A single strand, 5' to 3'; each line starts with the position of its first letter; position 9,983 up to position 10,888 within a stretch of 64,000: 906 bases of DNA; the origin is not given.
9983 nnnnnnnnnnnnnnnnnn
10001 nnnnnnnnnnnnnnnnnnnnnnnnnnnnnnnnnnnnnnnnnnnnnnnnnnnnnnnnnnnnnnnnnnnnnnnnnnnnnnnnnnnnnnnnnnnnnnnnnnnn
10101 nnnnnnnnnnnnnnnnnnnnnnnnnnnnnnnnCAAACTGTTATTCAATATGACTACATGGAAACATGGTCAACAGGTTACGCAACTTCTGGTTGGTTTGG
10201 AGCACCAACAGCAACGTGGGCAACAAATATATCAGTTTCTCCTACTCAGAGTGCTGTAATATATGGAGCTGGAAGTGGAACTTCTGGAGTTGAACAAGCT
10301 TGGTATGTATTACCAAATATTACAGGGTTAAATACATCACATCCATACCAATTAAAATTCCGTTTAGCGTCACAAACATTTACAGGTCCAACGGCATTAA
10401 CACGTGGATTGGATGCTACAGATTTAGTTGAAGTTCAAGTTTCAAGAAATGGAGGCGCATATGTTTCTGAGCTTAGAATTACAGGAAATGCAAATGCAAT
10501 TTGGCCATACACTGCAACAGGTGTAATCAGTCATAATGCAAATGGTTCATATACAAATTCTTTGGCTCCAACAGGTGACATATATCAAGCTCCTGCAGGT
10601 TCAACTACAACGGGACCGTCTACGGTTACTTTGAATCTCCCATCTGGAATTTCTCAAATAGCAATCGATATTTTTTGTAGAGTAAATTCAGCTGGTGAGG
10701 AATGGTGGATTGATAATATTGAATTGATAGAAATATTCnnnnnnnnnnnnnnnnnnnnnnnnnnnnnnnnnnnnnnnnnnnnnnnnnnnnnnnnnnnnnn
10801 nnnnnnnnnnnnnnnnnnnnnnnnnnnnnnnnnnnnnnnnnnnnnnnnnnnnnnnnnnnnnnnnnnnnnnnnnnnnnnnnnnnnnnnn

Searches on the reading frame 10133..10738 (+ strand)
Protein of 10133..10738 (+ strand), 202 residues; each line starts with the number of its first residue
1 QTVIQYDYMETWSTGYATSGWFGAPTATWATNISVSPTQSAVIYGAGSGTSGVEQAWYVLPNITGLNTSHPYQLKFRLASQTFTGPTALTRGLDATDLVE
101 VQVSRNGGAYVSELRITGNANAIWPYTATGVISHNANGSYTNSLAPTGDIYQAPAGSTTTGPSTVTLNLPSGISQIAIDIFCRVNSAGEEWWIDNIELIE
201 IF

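Call 81: search_solved_structures(query=window:10133-10738:+, max_evalue=10, show_alignments=1)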
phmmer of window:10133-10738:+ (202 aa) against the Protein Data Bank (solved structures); distinct sequences matched with E-value up to 10: 4.
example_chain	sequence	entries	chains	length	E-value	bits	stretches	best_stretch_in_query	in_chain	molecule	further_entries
4u4j_A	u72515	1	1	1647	0.17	14.8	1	71-115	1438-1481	Putative inner membrane lipoprotein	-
4u48_A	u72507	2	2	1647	0.17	14.8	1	71-115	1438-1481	Putative inner membrane lipoprotein | alpha-2-macroglobulin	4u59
4cj9_A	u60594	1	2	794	0.41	13.6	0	84-111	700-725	BURRH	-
4cja_A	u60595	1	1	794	0.41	13.6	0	84-111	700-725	BURRH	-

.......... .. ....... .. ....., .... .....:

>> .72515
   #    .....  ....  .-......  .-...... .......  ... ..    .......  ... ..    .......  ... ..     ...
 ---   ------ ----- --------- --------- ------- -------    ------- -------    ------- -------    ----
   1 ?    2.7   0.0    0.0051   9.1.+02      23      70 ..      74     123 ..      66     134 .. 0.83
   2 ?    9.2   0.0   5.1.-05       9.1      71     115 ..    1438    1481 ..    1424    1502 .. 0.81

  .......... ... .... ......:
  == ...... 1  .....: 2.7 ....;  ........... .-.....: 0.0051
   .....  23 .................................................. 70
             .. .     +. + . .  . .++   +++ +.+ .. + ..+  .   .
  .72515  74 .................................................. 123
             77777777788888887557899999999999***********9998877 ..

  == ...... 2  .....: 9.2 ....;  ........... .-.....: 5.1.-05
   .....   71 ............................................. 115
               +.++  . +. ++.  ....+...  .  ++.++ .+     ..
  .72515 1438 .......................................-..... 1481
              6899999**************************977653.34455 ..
